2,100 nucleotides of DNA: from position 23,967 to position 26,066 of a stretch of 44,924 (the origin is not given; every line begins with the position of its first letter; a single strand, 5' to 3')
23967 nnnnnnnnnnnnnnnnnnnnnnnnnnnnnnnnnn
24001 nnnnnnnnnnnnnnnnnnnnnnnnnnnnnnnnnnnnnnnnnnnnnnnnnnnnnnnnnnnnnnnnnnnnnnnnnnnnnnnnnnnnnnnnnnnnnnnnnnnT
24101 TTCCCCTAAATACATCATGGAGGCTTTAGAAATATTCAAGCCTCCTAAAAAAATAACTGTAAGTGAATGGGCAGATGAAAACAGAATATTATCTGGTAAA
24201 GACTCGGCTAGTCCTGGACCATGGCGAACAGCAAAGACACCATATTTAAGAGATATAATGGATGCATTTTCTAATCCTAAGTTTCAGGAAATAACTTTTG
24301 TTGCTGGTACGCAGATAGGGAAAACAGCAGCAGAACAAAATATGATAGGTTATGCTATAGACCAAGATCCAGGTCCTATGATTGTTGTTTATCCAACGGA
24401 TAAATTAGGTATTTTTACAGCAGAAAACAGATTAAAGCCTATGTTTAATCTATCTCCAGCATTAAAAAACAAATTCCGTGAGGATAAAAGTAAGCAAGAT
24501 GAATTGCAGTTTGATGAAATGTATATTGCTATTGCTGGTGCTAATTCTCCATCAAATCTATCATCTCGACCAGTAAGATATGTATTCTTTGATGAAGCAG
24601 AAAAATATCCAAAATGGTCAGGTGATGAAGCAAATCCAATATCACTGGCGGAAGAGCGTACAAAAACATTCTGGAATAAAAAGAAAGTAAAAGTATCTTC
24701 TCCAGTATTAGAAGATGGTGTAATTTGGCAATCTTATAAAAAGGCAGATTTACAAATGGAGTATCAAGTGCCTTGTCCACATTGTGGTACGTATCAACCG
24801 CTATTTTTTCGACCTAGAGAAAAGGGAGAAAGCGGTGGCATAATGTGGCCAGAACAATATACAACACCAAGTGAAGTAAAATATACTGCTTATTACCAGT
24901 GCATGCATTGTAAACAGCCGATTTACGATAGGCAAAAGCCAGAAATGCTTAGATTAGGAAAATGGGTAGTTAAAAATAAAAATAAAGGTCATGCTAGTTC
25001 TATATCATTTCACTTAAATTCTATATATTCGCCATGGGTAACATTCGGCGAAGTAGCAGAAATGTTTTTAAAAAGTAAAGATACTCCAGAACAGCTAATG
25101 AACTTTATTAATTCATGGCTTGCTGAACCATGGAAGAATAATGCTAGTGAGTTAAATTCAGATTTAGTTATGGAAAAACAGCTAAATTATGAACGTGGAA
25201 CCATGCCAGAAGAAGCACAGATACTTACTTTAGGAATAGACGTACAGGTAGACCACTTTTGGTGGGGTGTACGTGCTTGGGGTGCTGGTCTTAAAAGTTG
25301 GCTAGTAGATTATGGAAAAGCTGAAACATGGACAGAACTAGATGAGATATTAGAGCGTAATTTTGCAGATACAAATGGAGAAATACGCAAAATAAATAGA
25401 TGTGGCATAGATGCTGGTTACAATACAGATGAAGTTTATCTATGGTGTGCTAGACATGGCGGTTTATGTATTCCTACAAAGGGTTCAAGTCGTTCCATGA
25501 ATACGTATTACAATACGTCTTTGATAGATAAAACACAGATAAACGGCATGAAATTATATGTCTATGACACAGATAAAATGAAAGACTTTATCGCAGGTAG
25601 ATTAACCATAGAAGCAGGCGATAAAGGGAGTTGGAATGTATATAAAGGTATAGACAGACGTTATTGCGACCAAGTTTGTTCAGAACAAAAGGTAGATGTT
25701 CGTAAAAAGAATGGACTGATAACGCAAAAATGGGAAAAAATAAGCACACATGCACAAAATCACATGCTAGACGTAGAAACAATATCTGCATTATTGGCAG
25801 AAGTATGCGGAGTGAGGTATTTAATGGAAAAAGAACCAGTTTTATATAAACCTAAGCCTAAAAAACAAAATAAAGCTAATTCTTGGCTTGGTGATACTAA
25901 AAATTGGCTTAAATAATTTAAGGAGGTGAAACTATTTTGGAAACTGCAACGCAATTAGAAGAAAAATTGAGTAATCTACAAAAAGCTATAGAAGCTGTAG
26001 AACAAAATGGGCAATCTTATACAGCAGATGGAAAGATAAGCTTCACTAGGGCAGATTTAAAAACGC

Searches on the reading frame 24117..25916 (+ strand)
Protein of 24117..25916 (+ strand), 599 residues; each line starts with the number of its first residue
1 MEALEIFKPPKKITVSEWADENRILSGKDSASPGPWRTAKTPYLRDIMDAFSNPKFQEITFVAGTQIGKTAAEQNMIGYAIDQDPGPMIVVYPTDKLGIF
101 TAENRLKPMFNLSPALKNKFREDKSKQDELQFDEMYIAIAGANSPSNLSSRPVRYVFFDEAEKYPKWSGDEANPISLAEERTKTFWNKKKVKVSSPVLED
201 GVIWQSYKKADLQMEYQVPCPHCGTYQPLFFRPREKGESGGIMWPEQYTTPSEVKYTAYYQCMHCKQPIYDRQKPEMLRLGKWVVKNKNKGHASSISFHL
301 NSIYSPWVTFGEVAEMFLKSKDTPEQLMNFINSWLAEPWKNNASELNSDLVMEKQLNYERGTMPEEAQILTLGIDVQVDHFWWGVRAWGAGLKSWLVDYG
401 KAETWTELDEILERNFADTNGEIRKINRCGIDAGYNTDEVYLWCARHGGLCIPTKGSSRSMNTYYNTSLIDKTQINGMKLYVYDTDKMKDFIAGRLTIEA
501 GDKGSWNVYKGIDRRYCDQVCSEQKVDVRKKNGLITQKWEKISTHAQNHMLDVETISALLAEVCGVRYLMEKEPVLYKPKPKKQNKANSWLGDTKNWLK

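Call 38: find_related_loci(query=window:24117-25916:+, collection=viral_contigs, flank=10000)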
Query window:24117-25916:+ (599 aa) in viral_contigs; peptide patterns used: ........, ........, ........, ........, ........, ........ (x = any residue, [..] = any of these).
52 stretches matched a pattern; 52 encode a relative of the query (tblastn E <= 1e-3); 52 distinct loci.
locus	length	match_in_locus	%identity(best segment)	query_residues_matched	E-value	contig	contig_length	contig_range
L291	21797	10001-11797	99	1-599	0e+0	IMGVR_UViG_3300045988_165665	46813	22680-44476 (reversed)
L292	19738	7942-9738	99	1-599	0e+0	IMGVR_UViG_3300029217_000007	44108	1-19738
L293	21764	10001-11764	58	1-598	0e+0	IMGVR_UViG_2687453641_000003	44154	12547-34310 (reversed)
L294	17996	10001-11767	57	1-598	0e+0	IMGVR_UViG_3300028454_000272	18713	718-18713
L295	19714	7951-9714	57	1-598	0e+0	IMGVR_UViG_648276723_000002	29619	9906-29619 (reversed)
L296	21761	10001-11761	58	1-597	0e+0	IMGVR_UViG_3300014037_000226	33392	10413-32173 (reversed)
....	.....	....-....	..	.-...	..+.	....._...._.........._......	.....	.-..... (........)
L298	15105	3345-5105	57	1-598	0e+0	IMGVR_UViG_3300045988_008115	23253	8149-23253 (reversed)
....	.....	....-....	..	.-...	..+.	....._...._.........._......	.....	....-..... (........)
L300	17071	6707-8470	58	1-598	0e+0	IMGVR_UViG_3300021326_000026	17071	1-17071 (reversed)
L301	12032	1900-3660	57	1-598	0e+0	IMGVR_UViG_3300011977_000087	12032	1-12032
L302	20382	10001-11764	58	1-598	0e+0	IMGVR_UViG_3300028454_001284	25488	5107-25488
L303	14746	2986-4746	57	1-598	0e+0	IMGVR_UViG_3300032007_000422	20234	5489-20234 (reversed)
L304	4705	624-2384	56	1-598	0e+0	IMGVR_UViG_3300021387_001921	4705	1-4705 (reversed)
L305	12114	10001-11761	56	1-598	0e+0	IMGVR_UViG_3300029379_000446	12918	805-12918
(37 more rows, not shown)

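Call 49: search_dna_similar(query=window:24117-25916:+, collection=phages, mode=protein, max_rows=12)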
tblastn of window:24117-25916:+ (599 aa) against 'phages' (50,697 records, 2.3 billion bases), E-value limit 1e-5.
Records with a match: 845; places in all: 846; records where one place covers at least 80% of the query: 641.
Best place of each record, by identity: <60% 845.
By first word of the organism name: Escherichia 133; Salmonella 88; Flavobacterium 79; Vibrio 76; Pseudomonas 60; Rhodobacter 34; Aeromonas 29; Bacteriophage 26; Klebsiella 25; Ralstonia 23; and 70 more.
By host as written in the record: - 128; Flavobacterium columnare 62; Escherichia coli 54; Rhodobacter capsulatus YW1 34; Pseudomonas aeruginosa 32; Salmonella enterica subsp. enterica serovar Typhimurium 25; Ralstonia solanacearum 21; Salmonella enterica 17; and 255 more.
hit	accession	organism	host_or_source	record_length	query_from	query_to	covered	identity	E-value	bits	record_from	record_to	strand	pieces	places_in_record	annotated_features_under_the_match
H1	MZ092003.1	Paenibacillus phage Pd_22F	Paenibacillus dendritiformis PB22F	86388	1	569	95%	45.6%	6e-168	535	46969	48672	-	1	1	terminase large subunit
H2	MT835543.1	Bacteriophage sp.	human fecal samples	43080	3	598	99%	40.2%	5e-139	452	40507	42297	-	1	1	record has no annotation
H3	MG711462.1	Faecalibacterium phage FP_Epona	Faecalibacterium prausnitzii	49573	2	599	100%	39.3%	5e-145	469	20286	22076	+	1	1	terminase large subunit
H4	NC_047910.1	Faecalibacterium phage FP_Epona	Faecalibacterium prausnitzii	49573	2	599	100%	39.3%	5e-145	469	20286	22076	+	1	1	terminase large subunit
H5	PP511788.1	Dulem virus 34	Propithecus coquereli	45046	30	598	95%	40.5%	9e-133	434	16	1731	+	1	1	terminase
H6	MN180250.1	Wolbachia phage WO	Wolbachia sp. wMel_KL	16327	7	593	98%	33.4%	5e-87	301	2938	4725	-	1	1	terminase large subunit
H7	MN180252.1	Wolbachia phage WO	Wolbachia sp. wMel_AMD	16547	7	593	98%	33.4%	5e-87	301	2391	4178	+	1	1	terminase large subunit | hypothetical protein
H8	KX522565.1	Wolbachia phage WO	wVitA Wolbachia of Nasonia vitripennis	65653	5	593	98%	32.7%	6e-85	295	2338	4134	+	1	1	terminase large subunit family protein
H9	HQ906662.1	Wolbachia endosymbiont wVitA of Nasonia vitripennis phage ...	Wolbachia endosymbiont wVitA of Nasonia ...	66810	5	593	98%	32.7%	6e-85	295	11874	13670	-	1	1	phage terminase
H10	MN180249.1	Wolbachia phage WO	Wolbachia sp. wRi_AMD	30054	7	566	93%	33.6%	2e-86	300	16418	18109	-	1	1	terminase large subunit | hypothetical protein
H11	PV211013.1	Roseobacter phage CRP-823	Roseobacter sp. FZCC0197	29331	7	561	93%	33.7%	2e-88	305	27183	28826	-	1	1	terminase large subunit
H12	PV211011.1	Roseobacter phage CRP-821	Roseobacter sp. FZCC0197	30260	7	561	93%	33.6%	1e-87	303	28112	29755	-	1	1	terminase large subunit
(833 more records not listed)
